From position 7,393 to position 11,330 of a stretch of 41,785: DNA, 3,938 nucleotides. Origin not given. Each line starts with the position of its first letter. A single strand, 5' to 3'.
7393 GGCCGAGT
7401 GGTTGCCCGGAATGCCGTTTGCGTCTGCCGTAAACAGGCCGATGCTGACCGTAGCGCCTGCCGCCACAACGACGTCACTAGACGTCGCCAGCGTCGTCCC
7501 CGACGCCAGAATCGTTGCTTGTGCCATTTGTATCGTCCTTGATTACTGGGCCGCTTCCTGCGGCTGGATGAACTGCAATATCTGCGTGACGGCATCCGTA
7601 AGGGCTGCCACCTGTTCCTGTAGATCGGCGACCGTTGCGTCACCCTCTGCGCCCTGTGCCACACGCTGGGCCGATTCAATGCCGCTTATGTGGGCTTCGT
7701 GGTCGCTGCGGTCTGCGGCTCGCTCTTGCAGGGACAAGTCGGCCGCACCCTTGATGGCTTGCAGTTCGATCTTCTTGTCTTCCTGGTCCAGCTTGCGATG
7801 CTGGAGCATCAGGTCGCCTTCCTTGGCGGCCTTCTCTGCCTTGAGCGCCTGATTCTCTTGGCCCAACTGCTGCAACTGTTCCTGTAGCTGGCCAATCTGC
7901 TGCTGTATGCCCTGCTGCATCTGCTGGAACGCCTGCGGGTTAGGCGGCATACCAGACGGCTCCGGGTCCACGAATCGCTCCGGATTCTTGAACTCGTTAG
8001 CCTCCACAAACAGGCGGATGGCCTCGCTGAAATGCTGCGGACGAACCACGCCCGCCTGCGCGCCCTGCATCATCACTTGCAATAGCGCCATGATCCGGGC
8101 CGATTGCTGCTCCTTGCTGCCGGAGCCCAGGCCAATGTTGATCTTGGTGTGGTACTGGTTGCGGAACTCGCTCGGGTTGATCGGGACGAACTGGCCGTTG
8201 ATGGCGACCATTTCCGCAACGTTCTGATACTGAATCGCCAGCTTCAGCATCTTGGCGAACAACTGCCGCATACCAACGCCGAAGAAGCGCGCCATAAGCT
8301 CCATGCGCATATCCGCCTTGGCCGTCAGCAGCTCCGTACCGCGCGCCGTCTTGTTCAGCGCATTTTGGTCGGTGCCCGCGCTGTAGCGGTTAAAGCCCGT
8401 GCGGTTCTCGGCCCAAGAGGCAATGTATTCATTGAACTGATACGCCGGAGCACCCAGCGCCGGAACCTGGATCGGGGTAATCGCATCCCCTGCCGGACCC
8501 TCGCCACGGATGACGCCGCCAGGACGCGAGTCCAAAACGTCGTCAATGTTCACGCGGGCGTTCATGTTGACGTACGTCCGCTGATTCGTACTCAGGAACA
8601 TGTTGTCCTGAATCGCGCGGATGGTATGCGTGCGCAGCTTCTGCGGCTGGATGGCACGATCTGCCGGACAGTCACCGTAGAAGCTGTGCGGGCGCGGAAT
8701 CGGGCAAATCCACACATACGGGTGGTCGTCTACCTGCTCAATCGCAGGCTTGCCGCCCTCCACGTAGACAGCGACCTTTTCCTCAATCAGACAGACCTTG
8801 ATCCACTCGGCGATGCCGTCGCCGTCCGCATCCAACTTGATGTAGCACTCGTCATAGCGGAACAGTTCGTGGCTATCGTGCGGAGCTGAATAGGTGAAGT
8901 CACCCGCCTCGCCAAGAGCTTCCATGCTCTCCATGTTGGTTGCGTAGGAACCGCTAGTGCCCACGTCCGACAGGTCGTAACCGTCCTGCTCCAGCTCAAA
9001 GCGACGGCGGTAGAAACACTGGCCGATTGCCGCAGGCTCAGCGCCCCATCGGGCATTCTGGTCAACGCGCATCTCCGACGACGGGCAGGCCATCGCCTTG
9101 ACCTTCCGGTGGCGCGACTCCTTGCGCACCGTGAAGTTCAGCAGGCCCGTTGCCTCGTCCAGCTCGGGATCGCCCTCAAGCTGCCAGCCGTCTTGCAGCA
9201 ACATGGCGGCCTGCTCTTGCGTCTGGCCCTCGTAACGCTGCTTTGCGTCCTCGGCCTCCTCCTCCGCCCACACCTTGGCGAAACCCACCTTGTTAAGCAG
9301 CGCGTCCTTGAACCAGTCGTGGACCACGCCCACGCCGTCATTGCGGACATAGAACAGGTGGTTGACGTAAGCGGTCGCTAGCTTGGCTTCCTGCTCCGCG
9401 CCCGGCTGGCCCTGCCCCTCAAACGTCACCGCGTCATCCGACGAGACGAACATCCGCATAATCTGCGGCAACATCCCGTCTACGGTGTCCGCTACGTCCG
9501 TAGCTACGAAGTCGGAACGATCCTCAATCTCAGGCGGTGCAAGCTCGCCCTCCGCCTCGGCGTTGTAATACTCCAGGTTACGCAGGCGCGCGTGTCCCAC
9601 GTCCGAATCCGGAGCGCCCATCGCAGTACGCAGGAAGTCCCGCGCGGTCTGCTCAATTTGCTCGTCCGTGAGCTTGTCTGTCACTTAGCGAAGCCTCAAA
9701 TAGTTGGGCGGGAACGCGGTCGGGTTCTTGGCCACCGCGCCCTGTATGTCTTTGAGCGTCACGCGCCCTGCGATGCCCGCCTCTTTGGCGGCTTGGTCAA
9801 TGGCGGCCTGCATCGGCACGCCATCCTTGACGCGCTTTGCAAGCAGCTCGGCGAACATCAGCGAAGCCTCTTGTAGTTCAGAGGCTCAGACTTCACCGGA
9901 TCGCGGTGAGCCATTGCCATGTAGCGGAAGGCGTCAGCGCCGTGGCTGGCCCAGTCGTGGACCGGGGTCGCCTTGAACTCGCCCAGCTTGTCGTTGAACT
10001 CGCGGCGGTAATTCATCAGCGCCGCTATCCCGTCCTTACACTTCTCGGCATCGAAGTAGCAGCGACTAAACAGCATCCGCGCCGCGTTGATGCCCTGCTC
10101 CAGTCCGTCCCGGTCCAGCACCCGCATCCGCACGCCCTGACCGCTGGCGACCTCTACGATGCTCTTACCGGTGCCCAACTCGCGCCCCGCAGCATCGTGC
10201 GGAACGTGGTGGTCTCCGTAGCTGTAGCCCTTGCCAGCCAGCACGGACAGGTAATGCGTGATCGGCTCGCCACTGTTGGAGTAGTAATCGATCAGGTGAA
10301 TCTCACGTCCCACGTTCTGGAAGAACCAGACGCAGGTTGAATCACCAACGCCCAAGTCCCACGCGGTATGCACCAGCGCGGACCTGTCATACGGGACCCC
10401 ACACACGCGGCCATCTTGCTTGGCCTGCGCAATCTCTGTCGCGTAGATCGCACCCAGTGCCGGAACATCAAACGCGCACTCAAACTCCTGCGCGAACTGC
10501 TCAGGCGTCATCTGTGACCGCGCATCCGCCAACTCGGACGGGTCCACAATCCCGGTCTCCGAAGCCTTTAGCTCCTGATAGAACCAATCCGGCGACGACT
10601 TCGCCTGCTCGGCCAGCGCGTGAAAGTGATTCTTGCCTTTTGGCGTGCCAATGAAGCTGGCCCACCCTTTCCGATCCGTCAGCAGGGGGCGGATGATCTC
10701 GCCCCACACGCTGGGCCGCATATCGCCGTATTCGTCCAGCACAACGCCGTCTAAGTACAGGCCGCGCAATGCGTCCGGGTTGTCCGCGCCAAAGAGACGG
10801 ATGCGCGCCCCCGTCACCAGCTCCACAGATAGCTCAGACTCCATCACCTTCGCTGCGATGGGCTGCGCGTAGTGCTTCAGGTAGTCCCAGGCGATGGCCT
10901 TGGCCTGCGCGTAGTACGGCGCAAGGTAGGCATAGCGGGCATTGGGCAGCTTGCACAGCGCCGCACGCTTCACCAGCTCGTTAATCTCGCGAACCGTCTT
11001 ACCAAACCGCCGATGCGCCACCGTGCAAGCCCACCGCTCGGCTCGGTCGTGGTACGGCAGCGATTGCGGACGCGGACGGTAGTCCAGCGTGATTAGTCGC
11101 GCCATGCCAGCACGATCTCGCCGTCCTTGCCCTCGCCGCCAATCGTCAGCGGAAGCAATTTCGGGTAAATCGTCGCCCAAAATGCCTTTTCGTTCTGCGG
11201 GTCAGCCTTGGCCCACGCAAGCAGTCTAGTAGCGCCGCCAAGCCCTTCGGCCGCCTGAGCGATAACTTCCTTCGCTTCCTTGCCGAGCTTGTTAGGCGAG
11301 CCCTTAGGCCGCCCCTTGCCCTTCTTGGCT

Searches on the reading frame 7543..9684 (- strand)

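Call 33: search_protein_families(library=phrogs, proteins=[window:7543-9684:-], max_evalue=0.001)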
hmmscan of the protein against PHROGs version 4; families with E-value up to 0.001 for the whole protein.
window:7543-9684:- (713 aa): 3 families
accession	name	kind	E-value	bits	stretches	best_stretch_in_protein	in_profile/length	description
phrog_1216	-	head and packaging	4.3e-109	367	1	8-663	14-693/714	portal protein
phrog_156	-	head and packaging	1.1e-15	58.2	1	321-696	294-668/681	portal protein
phrog_332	-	connector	4.1e-14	52.8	1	317-622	256-551/560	head-tail adaptor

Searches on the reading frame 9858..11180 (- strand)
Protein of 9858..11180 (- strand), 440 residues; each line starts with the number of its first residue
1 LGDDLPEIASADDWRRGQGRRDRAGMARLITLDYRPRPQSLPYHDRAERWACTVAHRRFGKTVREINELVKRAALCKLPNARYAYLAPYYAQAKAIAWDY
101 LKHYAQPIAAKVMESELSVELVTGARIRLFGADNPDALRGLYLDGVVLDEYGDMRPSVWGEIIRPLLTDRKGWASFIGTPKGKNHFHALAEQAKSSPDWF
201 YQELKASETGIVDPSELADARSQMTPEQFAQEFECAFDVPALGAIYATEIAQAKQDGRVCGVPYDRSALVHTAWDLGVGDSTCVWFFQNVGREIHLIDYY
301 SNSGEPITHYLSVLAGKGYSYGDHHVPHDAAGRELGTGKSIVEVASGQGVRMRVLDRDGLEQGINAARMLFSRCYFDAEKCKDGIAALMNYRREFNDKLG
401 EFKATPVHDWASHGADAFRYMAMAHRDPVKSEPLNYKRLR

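Call 33: search_protein_families(library=phrogs, proteins=[window:9858-11180:-], max_evalue=0.001)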
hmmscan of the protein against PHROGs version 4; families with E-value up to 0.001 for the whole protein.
window:9858-11180:- (440 aa): 3 families
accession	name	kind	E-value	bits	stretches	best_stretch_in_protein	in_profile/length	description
phrog_2472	-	unknown function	8.3e-52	177.5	1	236-426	110-309/324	-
phrog_2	-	head and packaging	1.7e-31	110.8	1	49-428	278-595/807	terminase large subunit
phrog_7579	-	head and packaging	5.2e-09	36.7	1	52-237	21-213/239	terminase large subunit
